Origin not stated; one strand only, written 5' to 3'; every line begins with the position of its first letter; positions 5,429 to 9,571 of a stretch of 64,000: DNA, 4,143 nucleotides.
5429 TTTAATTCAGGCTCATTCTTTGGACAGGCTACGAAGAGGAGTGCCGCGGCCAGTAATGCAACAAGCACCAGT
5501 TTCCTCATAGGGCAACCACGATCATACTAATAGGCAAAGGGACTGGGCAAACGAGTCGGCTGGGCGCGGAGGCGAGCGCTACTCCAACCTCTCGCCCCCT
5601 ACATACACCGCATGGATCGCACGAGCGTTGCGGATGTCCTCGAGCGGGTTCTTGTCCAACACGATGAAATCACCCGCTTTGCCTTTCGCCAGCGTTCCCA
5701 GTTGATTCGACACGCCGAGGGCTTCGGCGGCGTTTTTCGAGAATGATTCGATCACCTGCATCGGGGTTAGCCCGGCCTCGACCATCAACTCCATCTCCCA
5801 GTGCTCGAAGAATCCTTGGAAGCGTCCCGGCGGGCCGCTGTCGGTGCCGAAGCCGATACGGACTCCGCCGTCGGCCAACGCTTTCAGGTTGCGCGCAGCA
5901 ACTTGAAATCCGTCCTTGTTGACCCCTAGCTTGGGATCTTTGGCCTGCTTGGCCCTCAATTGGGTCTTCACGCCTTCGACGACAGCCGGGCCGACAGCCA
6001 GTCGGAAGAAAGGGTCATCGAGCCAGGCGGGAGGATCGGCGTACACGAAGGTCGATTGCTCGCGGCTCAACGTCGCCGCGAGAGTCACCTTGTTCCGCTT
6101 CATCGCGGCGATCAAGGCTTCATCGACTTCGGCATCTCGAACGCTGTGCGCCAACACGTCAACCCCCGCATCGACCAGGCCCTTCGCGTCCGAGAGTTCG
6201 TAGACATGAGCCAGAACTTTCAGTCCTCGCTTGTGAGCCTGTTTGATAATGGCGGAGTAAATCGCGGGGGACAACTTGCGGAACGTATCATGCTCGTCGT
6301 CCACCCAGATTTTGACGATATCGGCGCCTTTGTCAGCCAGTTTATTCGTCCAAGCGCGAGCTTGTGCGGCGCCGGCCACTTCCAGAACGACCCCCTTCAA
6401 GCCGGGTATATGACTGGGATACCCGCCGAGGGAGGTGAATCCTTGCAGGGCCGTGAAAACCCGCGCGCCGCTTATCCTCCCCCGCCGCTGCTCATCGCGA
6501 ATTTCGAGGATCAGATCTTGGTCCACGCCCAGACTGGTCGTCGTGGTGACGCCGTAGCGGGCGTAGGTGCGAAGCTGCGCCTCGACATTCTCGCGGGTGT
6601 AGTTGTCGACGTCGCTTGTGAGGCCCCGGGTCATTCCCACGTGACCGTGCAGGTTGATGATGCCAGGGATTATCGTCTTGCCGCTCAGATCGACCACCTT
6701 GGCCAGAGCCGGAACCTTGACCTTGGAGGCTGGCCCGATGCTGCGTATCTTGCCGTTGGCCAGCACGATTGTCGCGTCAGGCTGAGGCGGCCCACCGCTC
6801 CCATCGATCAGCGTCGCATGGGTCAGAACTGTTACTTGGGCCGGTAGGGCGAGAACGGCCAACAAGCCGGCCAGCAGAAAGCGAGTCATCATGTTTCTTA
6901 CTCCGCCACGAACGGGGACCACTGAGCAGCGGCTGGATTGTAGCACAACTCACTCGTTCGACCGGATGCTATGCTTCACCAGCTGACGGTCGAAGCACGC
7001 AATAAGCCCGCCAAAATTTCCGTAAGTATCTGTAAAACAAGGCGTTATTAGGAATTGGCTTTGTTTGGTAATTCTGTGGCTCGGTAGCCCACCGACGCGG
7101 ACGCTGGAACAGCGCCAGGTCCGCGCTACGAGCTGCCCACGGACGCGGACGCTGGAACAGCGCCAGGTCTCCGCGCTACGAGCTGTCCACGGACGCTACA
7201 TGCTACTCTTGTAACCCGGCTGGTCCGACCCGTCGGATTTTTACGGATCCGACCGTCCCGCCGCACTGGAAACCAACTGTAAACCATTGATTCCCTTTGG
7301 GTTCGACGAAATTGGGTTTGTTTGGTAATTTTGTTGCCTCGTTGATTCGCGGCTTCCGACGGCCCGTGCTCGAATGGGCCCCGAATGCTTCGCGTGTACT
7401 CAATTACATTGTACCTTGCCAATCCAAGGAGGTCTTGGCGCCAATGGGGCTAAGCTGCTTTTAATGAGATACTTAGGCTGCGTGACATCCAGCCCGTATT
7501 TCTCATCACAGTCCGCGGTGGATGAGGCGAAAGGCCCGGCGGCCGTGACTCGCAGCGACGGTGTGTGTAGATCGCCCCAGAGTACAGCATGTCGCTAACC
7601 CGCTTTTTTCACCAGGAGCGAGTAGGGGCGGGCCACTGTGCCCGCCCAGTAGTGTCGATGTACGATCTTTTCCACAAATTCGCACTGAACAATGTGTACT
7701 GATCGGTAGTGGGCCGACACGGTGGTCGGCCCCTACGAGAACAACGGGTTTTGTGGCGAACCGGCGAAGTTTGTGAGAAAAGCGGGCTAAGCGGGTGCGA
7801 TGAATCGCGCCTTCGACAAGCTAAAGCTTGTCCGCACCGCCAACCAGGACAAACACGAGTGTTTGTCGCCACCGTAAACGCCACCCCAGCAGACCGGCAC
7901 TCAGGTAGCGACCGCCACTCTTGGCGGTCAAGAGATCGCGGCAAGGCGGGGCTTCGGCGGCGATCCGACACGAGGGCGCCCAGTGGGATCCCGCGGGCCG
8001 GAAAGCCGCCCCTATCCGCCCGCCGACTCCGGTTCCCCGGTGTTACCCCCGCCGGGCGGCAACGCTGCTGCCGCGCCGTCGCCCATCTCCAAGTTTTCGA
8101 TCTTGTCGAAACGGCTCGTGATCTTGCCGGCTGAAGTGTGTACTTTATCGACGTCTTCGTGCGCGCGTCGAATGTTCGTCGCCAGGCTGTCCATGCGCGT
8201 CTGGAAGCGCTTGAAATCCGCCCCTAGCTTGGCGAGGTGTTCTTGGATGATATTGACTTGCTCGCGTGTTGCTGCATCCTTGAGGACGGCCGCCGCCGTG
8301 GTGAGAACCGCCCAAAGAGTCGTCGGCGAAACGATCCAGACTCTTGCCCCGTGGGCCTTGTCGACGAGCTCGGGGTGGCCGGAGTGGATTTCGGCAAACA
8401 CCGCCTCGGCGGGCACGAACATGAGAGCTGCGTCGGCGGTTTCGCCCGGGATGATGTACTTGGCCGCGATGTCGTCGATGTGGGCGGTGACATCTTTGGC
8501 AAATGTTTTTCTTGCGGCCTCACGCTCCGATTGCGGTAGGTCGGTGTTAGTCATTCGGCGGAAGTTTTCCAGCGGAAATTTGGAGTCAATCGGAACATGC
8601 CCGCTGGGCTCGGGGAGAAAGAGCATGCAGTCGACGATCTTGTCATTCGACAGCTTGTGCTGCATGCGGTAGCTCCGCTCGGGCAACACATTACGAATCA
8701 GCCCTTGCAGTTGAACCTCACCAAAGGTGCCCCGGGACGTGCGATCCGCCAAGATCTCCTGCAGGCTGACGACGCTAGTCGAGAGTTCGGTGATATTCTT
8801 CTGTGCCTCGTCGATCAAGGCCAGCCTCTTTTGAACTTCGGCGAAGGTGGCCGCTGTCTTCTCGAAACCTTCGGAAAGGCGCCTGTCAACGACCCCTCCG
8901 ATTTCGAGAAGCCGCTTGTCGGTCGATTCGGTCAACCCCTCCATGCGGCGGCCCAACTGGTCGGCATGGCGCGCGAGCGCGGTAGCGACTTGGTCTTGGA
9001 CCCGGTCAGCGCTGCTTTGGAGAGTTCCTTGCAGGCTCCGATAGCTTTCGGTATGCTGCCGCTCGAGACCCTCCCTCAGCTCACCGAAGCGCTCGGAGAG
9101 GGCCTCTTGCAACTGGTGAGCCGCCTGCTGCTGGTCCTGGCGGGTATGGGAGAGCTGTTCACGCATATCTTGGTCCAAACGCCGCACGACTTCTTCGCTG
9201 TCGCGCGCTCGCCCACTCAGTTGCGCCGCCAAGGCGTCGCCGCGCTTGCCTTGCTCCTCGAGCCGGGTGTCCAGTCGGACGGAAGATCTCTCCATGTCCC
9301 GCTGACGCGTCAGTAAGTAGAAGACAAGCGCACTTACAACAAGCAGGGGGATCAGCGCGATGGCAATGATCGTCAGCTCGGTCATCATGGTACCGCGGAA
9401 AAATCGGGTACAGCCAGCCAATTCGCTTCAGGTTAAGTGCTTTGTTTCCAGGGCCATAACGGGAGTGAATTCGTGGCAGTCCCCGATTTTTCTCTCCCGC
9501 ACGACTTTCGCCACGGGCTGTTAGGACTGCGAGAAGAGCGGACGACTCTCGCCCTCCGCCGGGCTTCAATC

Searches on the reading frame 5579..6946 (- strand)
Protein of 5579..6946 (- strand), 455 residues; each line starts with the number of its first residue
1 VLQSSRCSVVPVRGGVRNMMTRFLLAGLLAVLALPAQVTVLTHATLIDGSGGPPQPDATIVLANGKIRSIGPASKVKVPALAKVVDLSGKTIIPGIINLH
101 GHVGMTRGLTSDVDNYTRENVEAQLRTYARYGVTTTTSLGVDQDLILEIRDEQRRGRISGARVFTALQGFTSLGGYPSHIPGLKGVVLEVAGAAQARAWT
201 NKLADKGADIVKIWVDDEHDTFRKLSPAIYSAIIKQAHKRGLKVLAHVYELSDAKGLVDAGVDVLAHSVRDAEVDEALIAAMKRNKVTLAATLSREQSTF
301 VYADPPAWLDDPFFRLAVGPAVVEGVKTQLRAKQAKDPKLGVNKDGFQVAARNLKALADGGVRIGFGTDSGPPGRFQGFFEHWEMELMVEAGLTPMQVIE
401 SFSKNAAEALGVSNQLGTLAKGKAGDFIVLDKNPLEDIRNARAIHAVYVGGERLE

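Call 33: search_protein_families(library=pfam, proteins=[window:5579-6946:-])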
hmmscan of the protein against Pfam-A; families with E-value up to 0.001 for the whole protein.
window:5579-6946:- (455 aa): 2 families
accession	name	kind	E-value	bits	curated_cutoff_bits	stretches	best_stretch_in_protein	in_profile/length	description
PF01979.26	Amidohydro_1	-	7.6e-25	88.3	25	2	355-452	237-343/345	Amidohydrolase family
PF07969.17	Amidohydro_3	-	1.3e-15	58.3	29.7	1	116-436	156-450/472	Amidohydrolase family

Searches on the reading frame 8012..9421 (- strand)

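Call 33: search_protein_families(library=pfam, proteins=[window:8012-9421:-])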
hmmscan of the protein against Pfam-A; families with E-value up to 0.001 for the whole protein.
window:8012-9421:- (469 aa): 1 family
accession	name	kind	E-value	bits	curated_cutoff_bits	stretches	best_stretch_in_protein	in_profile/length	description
PF02646.22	RmuC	-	6.5e-63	213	26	1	171-446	3-286/291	RmuC family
